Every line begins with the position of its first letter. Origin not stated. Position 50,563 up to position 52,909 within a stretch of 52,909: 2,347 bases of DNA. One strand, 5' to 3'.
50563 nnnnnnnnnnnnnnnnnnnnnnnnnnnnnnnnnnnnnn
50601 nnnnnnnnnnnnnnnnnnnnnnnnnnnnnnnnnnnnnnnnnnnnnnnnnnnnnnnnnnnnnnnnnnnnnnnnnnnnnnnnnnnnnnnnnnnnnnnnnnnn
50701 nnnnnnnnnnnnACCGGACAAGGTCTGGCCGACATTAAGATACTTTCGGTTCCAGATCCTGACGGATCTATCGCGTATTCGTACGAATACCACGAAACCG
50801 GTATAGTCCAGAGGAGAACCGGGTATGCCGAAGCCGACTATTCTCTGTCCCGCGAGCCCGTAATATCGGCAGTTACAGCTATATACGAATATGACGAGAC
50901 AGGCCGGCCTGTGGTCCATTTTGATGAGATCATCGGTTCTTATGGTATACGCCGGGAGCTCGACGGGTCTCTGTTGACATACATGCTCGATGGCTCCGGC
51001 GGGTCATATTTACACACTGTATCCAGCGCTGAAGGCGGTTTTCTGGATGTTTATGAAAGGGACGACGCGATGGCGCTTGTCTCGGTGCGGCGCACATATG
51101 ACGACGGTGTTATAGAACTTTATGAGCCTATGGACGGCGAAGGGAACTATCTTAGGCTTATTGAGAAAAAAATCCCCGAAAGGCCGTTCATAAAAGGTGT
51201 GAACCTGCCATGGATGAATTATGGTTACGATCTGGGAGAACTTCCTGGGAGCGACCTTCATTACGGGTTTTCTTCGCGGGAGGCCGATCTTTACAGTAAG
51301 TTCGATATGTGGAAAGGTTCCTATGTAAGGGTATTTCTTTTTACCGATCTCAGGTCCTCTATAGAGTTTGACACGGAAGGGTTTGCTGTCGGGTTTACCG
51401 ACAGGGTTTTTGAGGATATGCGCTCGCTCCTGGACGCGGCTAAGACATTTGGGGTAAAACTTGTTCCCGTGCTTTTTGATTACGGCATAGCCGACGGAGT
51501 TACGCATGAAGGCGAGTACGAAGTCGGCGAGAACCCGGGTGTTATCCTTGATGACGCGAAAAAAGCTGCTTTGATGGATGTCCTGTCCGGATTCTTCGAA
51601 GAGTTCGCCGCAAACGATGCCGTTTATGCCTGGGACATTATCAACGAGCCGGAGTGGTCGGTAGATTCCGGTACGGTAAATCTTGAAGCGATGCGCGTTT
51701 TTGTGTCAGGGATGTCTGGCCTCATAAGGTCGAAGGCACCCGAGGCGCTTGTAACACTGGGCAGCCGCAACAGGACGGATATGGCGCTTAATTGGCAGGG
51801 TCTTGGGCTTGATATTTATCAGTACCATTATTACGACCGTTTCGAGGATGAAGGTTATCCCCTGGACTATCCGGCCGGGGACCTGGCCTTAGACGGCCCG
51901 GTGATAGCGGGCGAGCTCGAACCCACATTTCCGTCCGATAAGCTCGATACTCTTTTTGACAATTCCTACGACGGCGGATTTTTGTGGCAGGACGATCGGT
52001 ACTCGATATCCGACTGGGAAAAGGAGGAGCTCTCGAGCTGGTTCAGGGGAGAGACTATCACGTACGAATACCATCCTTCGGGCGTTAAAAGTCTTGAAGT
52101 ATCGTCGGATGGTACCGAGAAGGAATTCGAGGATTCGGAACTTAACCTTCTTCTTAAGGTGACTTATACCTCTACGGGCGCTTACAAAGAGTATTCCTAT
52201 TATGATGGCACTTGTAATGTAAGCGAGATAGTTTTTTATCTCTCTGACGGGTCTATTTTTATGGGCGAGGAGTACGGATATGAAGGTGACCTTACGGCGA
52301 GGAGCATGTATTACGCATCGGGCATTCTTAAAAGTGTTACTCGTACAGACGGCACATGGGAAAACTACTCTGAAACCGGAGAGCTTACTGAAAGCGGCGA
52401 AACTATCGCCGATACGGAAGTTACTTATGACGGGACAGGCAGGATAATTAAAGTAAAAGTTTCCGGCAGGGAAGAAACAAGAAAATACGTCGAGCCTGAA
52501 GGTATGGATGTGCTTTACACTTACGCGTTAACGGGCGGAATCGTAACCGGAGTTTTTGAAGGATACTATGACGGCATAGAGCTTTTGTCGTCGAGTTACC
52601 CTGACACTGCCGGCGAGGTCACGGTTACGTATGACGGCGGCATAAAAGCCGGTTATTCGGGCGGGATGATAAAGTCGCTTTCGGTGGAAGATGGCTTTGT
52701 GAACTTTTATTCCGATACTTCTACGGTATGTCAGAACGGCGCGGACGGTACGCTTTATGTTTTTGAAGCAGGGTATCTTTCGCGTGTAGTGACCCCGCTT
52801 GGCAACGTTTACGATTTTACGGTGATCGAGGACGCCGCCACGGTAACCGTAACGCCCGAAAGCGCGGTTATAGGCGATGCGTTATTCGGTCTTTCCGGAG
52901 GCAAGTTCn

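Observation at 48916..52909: Unlisted large ORF: YD/RHS-like repeat protein with a GH5-like glycoside hydrolase inserted mid-array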

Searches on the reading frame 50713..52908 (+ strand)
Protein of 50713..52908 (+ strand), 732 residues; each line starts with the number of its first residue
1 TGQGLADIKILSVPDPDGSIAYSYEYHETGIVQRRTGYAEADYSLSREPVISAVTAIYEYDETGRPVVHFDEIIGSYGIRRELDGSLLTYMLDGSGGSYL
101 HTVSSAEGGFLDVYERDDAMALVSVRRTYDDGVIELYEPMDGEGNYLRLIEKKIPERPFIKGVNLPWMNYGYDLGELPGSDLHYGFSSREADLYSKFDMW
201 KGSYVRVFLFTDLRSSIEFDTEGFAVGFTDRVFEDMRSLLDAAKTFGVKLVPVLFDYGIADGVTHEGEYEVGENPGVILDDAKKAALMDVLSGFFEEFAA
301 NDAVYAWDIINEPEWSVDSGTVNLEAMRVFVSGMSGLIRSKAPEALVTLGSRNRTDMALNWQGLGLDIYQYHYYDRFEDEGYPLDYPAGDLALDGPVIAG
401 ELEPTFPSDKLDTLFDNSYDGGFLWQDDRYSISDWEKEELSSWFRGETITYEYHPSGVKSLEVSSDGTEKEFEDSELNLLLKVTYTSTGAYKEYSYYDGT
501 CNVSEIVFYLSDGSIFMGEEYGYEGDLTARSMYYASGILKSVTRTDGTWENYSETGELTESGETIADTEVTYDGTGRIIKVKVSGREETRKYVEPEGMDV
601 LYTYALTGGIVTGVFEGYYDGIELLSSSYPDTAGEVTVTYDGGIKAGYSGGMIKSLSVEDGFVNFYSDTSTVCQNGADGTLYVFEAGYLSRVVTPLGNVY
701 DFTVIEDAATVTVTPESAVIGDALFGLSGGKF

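Call 51: find_homologous_proteins(query=A2, max_evalue=1e-10)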
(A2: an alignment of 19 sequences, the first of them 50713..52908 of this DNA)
Query A2 (19 sequences) (732 aa, profile of the alignment): 35 proteins with E <= 1e-10 among 8000 candidates.
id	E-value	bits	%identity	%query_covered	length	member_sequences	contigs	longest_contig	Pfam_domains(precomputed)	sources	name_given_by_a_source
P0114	1.5e-243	829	46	50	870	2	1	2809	-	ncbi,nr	ncbi:MAG: hypothetical protein KJ864_05185, partial [Candidatus Omnitrophica bacterium]|nr:hypotheti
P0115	4.1e-214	732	39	62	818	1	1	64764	-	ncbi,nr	ncbi:MAG: hypothetical protein ISS33_00560, partial [Candidatus Omnitrophica bacterium]|nr:hypotheti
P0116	2.1e-201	690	39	63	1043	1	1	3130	PF05593.20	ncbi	ncbi:MAG: hypothetical protein DRP85_09330, partial [Candidatus Makaraimicrobium thalassicum]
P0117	1.3e-165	571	41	68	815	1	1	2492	PF05593.20,PF07661.20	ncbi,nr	ncbi:MAG: hypothetical protein Q8R48_00915, partial [Candidatus Omnitrophota bacterium]|nr:hypotheti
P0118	5.7e-135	470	49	47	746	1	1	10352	PF05593.20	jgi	jgi:hypothetical protein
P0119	3.7e-103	365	49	35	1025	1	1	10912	PF23045.2,PF05593.20,PF07202.19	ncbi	ncbi:MAG: hypothetical protein ABIJ27_02190, partial [Candidatus Omnitrophota bacterium]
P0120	5.7e-96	341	43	36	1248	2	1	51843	PF12799.14,PF13855.13,PF23952.2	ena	-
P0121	8.7e-56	208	36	36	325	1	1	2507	-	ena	-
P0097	2.1e-55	207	35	31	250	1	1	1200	-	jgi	jgi:hypothetical protein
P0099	2.3e-55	207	32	30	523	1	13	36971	-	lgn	-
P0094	2.9e-54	203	38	28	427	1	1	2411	PF00150.25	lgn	-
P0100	8.8e-54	202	35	28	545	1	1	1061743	-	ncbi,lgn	ncbi:MAG: hypothetical protein U0350_42150 [Caldilineaceae bacterium]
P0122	2.5e-53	200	33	37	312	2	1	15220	-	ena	-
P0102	3.6e-52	196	36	29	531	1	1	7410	PF00150.25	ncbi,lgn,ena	-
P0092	7.5e-52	195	39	28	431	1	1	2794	PF00150.25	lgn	-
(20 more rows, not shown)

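Call 62: predict_structure(alignment_id=A3)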
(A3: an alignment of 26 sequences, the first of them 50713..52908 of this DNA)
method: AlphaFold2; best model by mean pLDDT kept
length: 732 residues; sequences in the alignment: 26
mean_pLDDT: 72.2   pTM: 0.64
mean pLDDT of the five models: 72.2, 69.6, 69.1, 66.6, 64.9
residues with pLDDT >= 90: 267; 70-90: 180; 50-70: 98; < 50: 187
segments of 3 or more residues with pLDDT < 50: 1-56, 96-98, 477-480, 487-501, 591-663, 666-670, 706-732
pLDDT, mean of each block of 10 residues (from residue 1): 35 41 40 36 33 44 56 75 69 56 64 80 87 90 79 94 88 86 91 89 93 84 91 95 90 93 70 87 97 96 96 94 96 98 97 96 97 95 97 97 96 98 93 90 93 83 86 58 51 34 66 75 79 86 90 90 83 81 62 36 28 26 27 33 35 40 48 61 70 68 54 39 31 28
secondary structure, 60 per line:
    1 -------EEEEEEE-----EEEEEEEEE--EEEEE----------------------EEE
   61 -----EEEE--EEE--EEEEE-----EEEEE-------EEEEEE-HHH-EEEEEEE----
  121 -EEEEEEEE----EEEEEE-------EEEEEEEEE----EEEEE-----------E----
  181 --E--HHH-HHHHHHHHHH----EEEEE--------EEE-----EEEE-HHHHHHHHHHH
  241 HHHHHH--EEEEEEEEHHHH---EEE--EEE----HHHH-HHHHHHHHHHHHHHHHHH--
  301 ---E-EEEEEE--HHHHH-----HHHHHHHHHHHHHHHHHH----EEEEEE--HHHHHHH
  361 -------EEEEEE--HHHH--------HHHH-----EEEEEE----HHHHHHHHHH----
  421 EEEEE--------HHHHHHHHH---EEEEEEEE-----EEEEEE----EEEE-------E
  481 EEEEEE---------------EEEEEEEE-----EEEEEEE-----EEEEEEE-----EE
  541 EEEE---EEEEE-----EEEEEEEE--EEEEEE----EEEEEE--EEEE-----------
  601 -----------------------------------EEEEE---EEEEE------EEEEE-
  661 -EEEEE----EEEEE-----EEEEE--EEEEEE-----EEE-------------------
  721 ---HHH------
elements in order (helices of 4 or more, strands of 3 or more residues): E8-14 E20-28 E31-35 E58-60 E66-69 E72-74 E77-81 E87-91 E99-104 E110-116 E122-129 E134-139 E147-155 E160-164 H190-199 E204-208 E217-219 E225-228 H230-246 E249-256 H257-260 E264-266 E269-271 H276-279 H281-298 E306-311 H314-318 H324-341 E346-351 H354-360 E368-373 H376-379 H388-391 E397-402 H407-416 E421-425 H434-442 E446-453 E459-464 E469-472 E480-486 E502-509 E515-521 E527-533 E539-544 E548-552 E558-565 E568-573 E578-583 E586-589 E636-640 E644-648 E655-659 E662-666 E671-675 E681-685 E688-693 E699-701

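Call 79: fold_search(model_id=the predicted structure, library=pdb)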
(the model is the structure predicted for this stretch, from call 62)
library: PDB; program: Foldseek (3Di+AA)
matches with E <= 10: 1494; with E <= 0.001: 422
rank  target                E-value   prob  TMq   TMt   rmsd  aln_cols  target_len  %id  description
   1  5y6t                  3.8e-16  1.00  0.33  0.64   6.9       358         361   22  Crystal structure of endo-1,4-beta-mannanase from Eisenia fetida (released 2018-06-27)
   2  4ooz_A                1.5e-15  1.00  0.33  0.64   4.3       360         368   19  Crystal structure of beta-1,4-D-mannanase from Cryptopygus antarcticus in complex with mannopentaose (released 2014-08-06)
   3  2c0h                  1.7e-15  1.00  0.33  0.66   3.9       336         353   22  X-ray structure of beta-mannanase from blue mussel Mytilus edulis (released 2006-02-22)
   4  3vup_A                2.4e-15  1.00  0.34  0.67   3.5       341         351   21  Beta-1,4-mannanase from the common sea hare Aplysia kurodai (released 2012-10-17)
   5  4oou_B                4.4e-15  1.00  0.33  0.63   4.5       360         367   19  Crystal structure of beta-1,4-D-mannanase from Cryptopygus antarcticus (released 2014-08-06)
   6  4ooz_B                8.2e-15  1.00  0.33  0.64   4.4       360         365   18  Crystal structure of beta-1,4-D-mannanase from Cryptopygus antarcticus in complex with mannopentaose (released 2014-08-06)
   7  4oou_A                3.0e-13  1.00  0.32  0.63   4.8       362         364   19  Crystal structure of beta-1,4-D-mannanase from Cryptopygus antarcticus (released 2014-08-06)
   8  3wh9_A                1.3e-11  1.00  0.30  0.58   6.4       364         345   16  The ligand-free structure of ManBK from Aspergillus niger BK01 (released 2014-10-08)
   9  9gpg_A                1.4e-11  1.00  0.31  0.39  18.1       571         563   12  Complex of ManDH5 native enzyme with Mannobiose after co crystallization with Mannopentaose at 1.7 angstroms resolutio (released 2025-09-17)
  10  3ziz                  2.6e-11  1.00  0.29  0.57   5.4       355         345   15  Crystal structure of Podospora anserina GH5 beta-(1,4)-mannanase (released 2013-04-17)
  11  9gpa                  2.6e-11  1.00  0.30  0.38  18.9       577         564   12  ManDH5- a beta-D-Mannanase of GH5 family from Dictyoglomus thermophilium (released 2025-09-17)
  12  9gpe_A                3.4e-11  1.00  0.31  0.39  21.0       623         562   12  ManDH5 E303Q in complex with mannotetraose after co-crystalliztion with mannotetraose at 1.6 angstroms resolution a be (released 2025-09-17)
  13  3wfl                  3.6e-11  1.00  0.28  0.56   6.1       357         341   16  Crtstal structure of glycoside hydrolase family 5 beta-mannanase from Talaromyces trachyspermus (released 2014-07-23)
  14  9gpc                  3.8e-11  1.00  0.30  0.38  21.7       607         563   12  The crystal structure of ManDH5 E303Q mutant at 1.4 Angstroms Resolution - a beta-D-Mannanase of GH5 family from Dictyog (released 2025-09-17)
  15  9gmj                  4.0e-11  1.00  0.30  0.38  21.4       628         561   12  The crystal structure of ManDH5 Selenomethionine derivative at 1.6 Angstroms resolution - a beta-D-Mannanase of GH5 fami (released 2025-09-10)
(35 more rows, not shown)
